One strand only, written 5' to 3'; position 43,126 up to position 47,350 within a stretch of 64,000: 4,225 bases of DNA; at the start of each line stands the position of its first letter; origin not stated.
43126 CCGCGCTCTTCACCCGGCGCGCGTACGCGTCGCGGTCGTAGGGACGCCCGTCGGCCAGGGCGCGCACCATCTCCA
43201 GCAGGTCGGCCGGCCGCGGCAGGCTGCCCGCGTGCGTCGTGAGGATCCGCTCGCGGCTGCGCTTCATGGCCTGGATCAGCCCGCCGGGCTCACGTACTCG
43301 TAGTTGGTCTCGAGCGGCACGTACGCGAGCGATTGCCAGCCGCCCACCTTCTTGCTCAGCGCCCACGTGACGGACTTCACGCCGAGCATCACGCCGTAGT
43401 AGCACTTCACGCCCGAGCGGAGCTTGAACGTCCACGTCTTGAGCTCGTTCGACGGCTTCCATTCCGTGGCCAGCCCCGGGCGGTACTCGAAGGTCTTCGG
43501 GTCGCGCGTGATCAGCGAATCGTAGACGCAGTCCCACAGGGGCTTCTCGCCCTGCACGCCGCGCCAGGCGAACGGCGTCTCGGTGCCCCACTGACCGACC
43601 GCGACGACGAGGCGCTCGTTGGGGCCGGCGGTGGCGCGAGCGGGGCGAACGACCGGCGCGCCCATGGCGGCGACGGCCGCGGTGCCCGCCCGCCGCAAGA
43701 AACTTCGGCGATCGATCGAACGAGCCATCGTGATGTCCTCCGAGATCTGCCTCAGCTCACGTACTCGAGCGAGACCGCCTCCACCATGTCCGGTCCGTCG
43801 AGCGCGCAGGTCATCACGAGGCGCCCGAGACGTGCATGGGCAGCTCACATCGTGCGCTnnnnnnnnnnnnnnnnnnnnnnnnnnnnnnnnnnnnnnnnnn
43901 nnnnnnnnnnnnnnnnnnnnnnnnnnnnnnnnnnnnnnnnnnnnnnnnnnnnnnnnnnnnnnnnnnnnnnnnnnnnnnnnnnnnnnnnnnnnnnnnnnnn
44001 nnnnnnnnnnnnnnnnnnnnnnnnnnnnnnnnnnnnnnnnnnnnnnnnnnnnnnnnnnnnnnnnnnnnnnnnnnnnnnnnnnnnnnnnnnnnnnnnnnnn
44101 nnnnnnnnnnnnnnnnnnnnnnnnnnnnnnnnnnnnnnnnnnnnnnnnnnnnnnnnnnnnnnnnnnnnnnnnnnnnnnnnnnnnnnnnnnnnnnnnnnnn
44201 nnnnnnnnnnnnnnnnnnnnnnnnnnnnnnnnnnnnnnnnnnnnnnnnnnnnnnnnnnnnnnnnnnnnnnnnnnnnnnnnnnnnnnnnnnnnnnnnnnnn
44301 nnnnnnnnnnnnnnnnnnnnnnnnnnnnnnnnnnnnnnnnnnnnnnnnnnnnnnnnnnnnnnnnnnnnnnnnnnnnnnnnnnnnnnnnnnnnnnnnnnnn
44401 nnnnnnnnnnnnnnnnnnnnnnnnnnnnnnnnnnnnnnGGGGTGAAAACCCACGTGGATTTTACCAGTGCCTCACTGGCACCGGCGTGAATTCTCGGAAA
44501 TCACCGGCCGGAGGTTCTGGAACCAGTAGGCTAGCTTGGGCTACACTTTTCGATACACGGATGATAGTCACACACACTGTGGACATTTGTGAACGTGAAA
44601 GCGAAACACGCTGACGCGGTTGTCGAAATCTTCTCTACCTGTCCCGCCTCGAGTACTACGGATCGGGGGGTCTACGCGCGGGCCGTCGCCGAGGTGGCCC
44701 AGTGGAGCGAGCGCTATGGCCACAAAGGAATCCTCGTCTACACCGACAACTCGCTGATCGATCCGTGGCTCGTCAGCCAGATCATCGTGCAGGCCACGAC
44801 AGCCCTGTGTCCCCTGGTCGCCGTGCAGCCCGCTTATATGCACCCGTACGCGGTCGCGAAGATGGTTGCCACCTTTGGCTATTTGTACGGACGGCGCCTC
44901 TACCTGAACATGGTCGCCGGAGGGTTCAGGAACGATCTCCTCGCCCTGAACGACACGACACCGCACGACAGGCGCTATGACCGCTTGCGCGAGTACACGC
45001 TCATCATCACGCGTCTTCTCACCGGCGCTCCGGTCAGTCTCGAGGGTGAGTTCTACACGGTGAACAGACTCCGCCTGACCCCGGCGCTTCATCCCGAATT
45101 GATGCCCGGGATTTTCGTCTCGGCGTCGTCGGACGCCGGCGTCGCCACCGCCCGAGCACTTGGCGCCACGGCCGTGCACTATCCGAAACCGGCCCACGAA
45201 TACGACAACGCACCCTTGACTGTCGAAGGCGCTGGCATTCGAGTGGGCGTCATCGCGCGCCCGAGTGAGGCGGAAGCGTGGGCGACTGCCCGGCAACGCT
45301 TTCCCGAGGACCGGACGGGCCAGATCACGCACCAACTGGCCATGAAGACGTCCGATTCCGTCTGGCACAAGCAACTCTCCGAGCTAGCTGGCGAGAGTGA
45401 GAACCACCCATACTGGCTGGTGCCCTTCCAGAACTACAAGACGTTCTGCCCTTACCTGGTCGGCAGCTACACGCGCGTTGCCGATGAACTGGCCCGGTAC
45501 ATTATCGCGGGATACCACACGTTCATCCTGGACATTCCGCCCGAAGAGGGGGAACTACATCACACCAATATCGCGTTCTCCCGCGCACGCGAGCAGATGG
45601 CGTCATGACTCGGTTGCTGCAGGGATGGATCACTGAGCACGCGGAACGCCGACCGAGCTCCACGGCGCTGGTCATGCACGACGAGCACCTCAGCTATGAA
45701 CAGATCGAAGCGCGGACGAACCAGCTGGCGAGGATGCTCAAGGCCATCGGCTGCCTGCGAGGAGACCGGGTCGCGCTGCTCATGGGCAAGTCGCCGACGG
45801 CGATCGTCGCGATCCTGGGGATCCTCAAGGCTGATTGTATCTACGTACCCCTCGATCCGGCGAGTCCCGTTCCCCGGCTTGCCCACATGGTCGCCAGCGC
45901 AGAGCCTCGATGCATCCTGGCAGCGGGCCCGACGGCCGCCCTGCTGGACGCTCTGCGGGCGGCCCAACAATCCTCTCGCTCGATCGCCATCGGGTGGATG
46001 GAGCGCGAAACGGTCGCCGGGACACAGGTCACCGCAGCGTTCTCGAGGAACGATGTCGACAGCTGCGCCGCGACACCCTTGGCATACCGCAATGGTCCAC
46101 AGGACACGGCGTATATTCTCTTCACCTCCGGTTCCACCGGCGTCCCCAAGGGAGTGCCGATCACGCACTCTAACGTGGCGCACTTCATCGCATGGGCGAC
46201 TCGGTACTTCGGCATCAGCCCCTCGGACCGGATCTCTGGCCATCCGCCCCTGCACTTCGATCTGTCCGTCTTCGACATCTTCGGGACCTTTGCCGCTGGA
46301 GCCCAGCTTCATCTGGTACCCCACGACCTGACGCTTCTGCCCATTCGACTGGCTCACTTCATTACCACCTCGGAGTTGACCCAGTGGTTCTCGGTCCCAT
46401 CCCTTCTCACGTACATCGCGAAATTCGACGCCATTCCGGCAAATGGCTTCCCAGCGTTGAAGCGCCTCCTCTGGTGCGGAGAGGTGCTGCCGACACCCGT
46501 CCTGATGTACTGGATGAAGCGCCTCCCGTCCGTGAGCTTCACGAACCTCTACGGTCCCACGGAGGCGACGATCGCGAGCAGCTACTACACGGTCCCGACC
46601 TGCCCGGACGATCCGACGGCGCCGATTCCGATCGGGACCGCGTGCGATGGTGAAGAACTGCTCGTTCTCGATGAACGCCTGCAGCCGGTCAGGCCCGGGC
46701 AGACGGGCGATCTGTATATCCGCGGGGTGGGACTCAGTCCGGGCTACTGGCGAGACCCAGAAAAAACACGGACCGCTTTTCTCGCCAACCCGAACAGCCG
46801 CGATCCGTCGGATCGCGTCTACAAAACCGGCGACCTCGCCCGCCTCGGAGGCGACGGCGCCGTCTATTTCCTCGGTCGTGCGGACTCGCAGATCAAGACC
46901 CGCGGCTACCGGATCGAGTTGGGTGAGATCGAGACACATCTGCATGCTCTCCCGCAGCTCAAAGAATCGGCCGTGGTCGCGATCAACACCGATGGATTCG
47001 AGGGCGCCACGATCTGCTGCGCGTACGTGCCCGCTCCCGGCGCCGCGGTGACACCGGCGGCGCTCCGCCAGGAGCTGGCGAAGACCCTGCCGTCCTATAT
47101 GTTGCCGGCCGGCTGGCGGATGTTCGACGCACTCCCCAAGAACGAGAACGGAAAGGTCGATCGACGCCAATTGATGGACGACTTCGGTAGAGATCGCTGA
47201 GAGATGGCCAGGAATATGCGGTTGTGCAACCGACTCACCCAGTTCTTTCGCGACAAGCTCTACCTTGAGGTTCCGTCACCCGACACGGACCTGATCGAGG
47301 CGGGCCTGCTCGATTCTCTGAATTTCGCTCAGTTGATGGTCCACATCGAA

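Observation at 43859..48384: Condensation-domain-free carrier-protein cluster: hexapeptide acyltransferase / LLM oxidoreductase / stand-alone adenylation enzyme / carrier protein / formyltransferase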

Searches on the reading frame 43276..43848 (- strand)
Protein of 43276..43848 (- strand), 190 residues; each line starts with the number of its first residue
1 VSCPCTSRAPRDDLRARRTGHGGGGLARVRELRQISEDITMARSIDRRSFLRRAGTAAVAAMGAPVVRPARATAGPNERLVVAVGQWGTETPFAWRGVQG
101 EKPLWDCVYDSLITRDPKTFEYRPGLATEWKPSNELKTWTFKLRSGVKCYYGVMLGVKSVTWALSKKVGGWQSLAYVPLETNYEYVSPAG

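Call 3: search_protein_families(library=ncbifam, proteins=[window:43276-43848:-], max_evalue=0.01)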
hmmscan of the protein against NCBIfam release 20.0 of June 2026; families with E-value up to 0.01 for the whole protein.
window:43276-43848:- (190 aa): 8 families
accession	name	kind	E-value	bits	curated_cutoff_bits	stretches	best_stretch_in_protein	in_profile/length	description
TIGR02294.1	nickel_nikA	equivalog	1.2e-05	24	393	1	107-154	34-80/501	nickel ABC transporter substrate-binding protein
TIGR04028.1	SBP_KPN_01854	hypoth_equivalog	3.6e-05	22.5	468.5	1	107-161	29-84/509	TIGR04028 family ABC transporter substrate-binding protein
NF043070.1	DppA_dipep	equivalog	0.00032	19.4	1005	1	107-149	59-101/535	dipeptide ABC transporter periplasmic-binding protein DppA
NF047575.1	opine_bind_CntA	exception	0.0004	19.1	800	1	106-159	63-114/535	staphylopine-dependent metal ABC transporter substrate-binding lipoprotein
TIGR01409.1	TAT_signal_seq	domain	0.00044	20.5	16.7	1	45-72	1-29/29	twin-arginine translocation signal domain-containing protein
NF045467.1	Opp4A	equivalog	0.004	15.4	650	1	103-164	61-120/556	oligopeptide ABC transporter substrate-binding protein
NF011689.0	PRK15109.1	equivalog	0.0064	15.2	560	1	107-148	64-105/547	ABC transporter substrate-binding protein SapA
NF043077.1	MMSYN1_0169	equivalog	0.0065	15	650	1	108-150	68-106/896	oligopeptide ABC transporter substrate-binding protein OppA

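Call 4: search_protein_families(library=pfam, proteins=[window:43276-43848:-], max_evalue=0.01)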
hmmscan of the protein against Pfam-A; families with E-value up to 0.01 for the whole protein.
window:43276-43848:- (190 aa): 1 family
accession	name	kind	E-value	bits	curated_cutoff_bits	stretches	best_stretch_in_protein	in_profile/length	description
PF00496.27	SBP_bac_5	-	3.5e-06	26.8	32.4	1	121-148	1-28/368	Bacterial extracellular solute-binding proteins, family 5 Middle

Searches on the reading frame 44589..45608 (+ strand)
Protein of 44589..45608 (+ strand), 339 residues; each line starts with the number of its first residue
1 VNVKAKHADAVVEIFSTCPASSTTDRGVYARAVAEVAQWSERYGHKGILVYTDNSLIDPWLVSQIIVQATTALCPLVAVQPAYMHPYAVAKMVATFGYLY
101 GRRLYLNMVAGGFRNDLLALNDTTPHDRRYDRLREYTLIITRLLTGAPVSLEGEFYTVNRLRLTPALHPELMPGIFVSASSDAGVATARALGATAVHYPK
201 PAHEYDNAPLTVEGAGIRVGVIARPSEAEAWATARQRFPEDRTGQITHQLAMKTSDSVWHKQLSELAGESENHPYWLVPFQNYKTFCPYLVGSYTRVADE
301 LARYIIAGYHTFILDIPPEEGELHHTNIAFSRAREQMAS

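Call 3: search_protein_families(library=ncbifam, proteins=[window:44589-45608:+], max_evalue=0.01)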
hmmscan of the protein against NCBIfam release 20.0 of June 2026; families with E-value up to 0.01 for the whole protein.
window:44589-45608:+ (339 aa): 15 families
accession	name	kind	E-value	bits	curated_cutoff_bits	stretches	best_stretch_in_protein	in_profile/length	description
NF001939.1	PRK00719.1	subfamily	1.6e-30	106.1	510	1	24-316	20-328/373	alkanesulfonate monooxygenase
TIGR03565.1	alk_sulf_monoox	equivalog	1.7e-30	106.3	518.2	1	22-315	18-327/346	FMNH2-dependent alkanesulfonate monooxygenase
TIGR04021.1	LLM_DMSO2_sfnG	equivalog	2.3e-18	66.7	382.95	1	60-189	64-194/350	dimethylsulfone monooxygenase SfnG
TIGR04465.1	ArgArg_F420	equivalog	4.1e-12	45.8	470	1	23-188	58-225/364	F420-dependent hydroxymycolic acid dehydrogenase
TIGR03619.1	F420_Rv2161c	subfamily_domain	5.1e-12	45.9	166.9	1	41-204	29-190/247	TIGR03619 family F420-dependent LLM class oxidoreductase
TIGR03557.1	F420_G6P_family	subfamily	4.6e-11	42.4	210.4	1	69-245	66-238/316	TIGR03557 family F420-dependent LLM class oxidoreductase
TIGR03560.1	F420_Rv1855c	subfamily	2.7e-10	40.4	231.4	1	53-166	46-161/227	TIGR03560 family F420-dependent LLM class oxidoreductase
TIGR03885.1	flavin_revert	hypoth_equivalog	5.8e-10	38.9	398.7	1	37-193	37-177/315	TIGR03885 family FMN-dependent LLM class oxidoreductase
TIGR03860.1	FMN_nitrolo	subfamily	5.6e-09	35.3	279.7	1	55-144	69-160/422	NtaA/DmoA family FMN-dependent monooxygenase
TIGR03612.1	RutA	equivalog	1.3e-07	31.5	498.3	1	82-188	90-197/355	pyrimidine utilization protein A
TIGR03621.1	F420_MSMEG_2516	subfamily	1.6e-05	24.2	213.15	1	30-171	13-141/295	TIGR03621 family F420-dependent LLM class oxidoreductase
TIGR03554.1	F420_G6P_DH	equivalog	1.7e-05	24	420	1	81-159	75-156/331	glucose-6-phosphate dehydrogenase (coenzyme-F420)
TIGR03564.1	F420_MSMEG_4879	subfamily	0.00011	22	234.25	1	35-182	3-147/265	TIGR03564 family F420-dependent LLM class oxidoreductase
TIGR03571.1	lucif_BA3436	subfamily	0.00093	18.5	303.9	1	58-181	68-191/304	TIGR03571 family LLM class oxidoreductase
TIGR03854.1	F420_MSMEG_3544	hypoth_equivalog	0.0076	15.6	295.6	0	77-187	63-169/290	TIGR03854 family LLM class F420-dependent oxidoreductase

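Call 4: search_protein_families(library=pfam, proteins=[window:44589-45608:+], max_evalue=0.01)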
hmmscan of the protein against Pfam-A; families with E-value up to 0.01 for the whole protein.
window:44589-45608:+ (339 aa): 1 family
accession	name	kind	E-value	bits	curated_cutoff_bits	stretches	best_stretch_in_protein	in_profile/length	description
PF00296.26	Bac_luciferase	-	3.9e-33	115.6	27.9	1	20-310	11-313/314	Luciferase-like monooxygenase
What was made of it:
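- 44589..45608 (+): Luciferase-like (LLM) flavin monooxygenase, most similar to SsuD. PF00296, E 3.9e-33 (call 4).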

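Call 49: search_solved_structures(query=window:44589-45608:+, max_evalue=0.00001, show_alignments=1)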
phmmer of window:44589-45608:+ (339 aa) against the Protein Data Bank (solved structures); distinct sequences matched with E-value up to 0.00001: 11.
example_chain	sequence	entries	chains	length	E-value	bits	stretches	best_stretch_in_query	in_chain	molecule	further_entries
1m41_A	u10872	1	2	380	2.3e-18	69.8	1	33-316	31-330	FMNH2-dependent alkanesulfonate monooxygenase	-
1nqk_A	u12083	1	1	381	2.3e-18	69.7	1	33-316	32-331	Alkanesulfonate monooxygenase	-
7jv3_A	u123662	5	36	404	3.7e-18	69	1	28-239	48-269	Alkanesulfonate monooxygenase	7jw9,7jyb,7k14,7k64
9fp4_A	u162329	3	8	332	6.2e-10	42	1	24-189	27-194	F420-dependent hydroxymycolic acid dehydrogenase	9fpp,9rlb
3rao_A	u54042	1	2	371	8.1e-10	41.7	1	57-175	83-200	Putative Luciferase-like Monooxygenase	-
8t0u_A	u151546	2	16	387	3.5e-09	39.6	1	63-184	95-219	FMNH(2)-dependent dimethylsulfone monooxygenase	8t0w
8vw6_A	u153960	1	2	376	5.9e-08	35.5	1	53-187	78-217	Alkanesulfonate monooxygenase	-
6sgg_AAA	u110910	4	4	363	3e-07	33.2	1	71-188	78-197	Pyrimidine monooxygenase RutA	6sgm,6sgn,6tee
6sgl_AAA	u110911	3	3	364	3e-07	33.2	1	71-188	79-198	Pyrimidine monooxygenase RutA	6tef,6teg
5wan_A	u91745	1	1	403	3.8e-07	32.9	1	71-188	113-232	Pyrimidine monooxygenase RutA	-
7oh2_A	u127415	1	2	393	8.5e-06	28.4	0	66-325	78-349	Alkanesulfonate monooxygenase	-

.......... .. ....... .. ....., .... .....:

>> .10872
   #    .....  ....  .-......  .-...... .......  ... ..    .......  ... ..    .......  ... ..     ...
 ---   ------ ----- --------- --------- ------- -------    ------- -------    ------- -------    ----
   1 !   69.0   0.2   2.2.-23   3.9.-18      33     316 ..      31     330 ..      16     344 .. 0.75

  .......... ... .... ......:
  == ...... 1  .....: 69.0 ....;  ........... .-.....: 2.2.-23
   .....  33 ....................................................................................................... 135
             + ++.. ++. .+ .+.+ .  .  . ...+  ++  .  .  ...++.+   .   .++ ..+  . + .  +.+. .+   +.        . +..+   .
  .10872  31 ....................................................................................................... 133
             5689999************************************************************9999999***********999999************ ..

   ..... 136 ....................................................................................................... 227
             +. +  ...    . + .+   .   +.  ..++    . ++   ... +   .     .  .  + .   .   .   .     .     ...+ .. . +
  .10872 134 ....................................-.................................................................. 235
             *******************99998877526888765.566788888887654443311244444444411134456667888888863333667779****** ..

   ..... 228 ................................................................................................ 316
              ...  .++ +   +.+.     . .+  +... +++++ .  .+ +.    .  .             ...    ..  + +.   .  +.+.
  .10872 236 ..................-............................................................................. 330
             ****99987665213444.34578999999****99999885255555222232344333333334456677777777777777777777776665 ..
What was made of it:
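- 44589..45608 (+): Best solved relatives are FMNH2-dependent alkanesulfonate monooxygenases (call 49).
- On Two-component FMNH2-dependent LLM monooxygenases (SsuD-like): The fold family is met (calls 4, 49).
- It is SsuD-like (calls 3, 49).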

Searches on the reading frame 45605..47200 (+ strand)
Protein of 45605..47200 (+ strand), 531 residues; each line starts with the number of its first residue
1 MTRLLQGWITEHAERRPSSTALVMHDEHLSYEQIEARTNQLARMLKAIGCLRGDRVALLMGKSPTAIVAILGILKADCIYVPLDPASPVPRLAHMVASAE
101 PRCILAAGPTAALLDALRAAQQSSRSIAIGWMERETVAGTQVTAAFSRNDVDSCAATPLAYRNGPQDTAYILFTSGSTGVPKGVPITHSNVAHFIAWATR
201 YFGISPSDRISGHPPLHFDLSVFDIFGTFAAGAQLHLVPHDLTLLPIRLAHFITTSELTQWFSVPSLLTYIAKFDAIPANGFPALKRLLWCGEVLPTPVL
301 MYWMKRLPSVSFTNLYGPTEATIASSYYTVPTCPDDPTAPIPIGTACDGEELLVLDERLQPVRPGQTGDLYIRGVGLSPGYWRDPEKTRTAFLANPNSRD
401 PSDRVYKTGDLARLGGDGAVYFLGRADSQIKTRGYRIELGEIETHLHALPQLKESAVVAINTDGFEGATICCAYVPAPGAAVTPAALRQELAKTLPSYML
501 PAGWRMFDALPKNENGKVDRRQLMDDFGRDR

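Call 3: search_protein_families(library=ncbifam, proteins=[window:45605-47200:+], max_evalue=0.01)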
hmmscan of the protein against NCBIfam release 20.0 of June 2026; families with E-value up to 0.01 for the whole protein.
window:45605-47200:+ (531 aa): 106 families (the best 25 are shown)
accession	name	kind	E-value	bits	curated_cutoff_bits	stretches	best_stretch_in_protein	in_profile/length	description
TIGR01733.1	AA-adenyl-dom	subfamily_domain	6.2e-118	394.1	317.4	1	30-457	1-409/409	amino acid adenylation domain-containing protein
NF004282.0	PRK05691.1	subfamily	2.1e-99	332.7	4090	2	157-523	3861-4222/4334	non-ribosomal peptide synthase/polyketide synthase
NF003417.0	PRK04813.1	subfamily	2.6e-91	306.7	476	1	9-526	9-502/505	D-alanine--poly(phosphoribitol) ligase subunit DltA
NF041803.1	NRPS_SolG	exception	9.7e-88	295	2200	1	11-523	569-1070/1163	solanimycin non-ribosomal peptide synthetase SolG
TIGR01734.1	D-ala-DACP-lig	equivalog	1.9e-86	290.6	559.85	1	9-525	6-500/504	D-alanine--poly(phosphoribitol) ligase subunit DltA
NF038078.1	NRPS_MxcG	equivalog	1.3e-83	281.2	2300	1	8-525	461-958/1442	myxochelin non-ribosomal peptide synthetase MxcG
TIGR03098.1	ligase_PEP_1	hypoth_equivalog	7.1e-81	272.2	592.35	1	7-523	4-514/517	acyl-CoA ligase (AMP-forming), exosortase A system-associated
NF007605.2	PRK10252.1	equivalog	1.4e-78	264.7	2400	1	7-523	458-957/1292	enterobactin non-ribosomal peptide synthetase EntF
NF047350.1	aureusi_NRPS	equivalog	1.9e-72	243.9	2500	1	13-523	423-891/2373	aureusimine non-ribosomal peptide synthetase AusA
NF004837.0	PRK06187.1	subfamily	5.8e-70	236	476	1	5-527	10-522/531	long-chain-fatty-acid--CoA ligase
TIGR03443.1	alpha_am_amid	equivalog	2.5e-57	194.1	1030.1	2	25-395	267-649/1390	L-aminoadipate-semialdehyde dehydrogenase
NF006182.0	PRK08316.1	subfamily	7.3e-54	183.1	663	1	6-528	14-518/523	fatty acyl-CoA synthetase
NF005702.0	PRK07514.1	subfamily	9.6e-52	176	558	1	8-527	8-500/506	malonyl-CoA synthase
NF004511.1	PRK05852.1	equivalog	1.9e-50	172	650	1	9-527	5-504/505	FadD7 family fatty acid--CoA ligase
NF006181.0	PRK08314.1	subfamily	1e-48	166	705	1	10-525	31-552/563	long-chain-fatty-acid--CoA ligase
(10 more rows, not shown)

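Call 4: search_protein_families(library=pfam, proteins=[window:45605-47200:+], max_evalue=0.01)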
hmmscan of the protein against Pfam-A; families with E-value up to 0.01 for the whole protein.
window:45605-47200:+ (531 aa): 2 families
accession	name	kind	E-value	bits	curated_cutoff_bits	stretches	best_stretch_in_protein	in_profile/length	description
PF00501.34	AMP-binding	-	7e-82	275.7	29.9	1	10-382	2-384/384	AMP-binding enzyme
PF13193.12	AMP-binding_C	-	2.1e-10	41.8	24.5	1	441-517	1-76/76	AMP-binding enzyme C-terminal domain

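Call 8: search_solved_structures(query=window:45605-47200:+, max_evalue=1e-20, show_alignments=0)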
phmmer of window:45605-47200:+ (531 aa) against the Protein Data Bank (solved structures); distinct sequences matched with E-value up to 1e-20: 121 (the best 60 are shown).
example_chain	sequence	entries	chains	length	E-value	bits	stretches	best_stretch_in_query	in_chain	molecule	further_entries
6mfy_A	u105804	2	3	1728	3.4e-142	477.7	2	3-526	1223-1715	Linear gramicidin synthase subunit A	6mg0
6mfz_A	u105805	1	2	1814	3.4e-142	477.7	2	3-527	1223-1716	Linear gramicidin synthase subunit A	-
9be3_A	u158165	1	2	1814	3.4e-142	477.7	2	3-527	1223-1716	Linear gramicidin synthase subunit A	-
9be4_A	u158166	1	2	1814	3.4e-142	477.7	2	3-527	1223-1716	Linear gramicidin synthase subunit A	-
9meh_A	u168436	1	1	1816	3.5e-142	477.7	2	3-527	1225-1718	Linear gramicidin synthase subunit A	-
8xjz_C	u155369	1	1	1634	1.9e-119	402.7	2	151-525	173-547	Peptide synthetase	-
6p1j_A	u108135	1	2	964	3e-82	279.9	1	11-522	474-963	Txo2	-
6o6e_B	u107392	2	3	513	6.4e-79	268.9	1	11-523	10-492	L-proline--[L-prolyl-carrier protein] ligase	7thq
9bfd_B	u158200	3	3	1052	2.1e-76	260.6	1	10-525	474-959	Tyrocidine synthase 2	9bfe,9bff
9bfd_A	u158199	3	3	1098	9.8e-76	258.4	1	9-524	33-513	Tyrocidine synthase 1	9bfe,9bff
8jbr_A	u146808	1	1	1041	1.9e-75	257.5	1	10-523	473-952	McyA protein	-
7ly7_A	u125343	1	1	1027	5.7e-75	255.9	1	155-523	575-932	BmdB, Bacillamide NRPS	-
7ly4_E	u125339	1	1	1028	5.7e-75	255.9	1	155-523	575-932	BmdB, bacillamide NRPS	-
6n8e_A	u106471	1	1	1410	2.3e-72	247.3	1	14-525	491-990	holo-ObiF1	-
5u89_A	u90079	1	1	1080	2.5e-72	247.1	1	11-523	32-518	Amino acid adenylation domain protein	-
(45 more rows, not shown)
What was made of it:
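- Closest known: Linear gramicidin synthetase LgrA initiation module. Same: LgrA is the top solved match of the A enzyme (call 8).
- The A enzyme belongs to the NRPS adenylation family, and LgrA is its top solved match overall (calls 3, 8).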
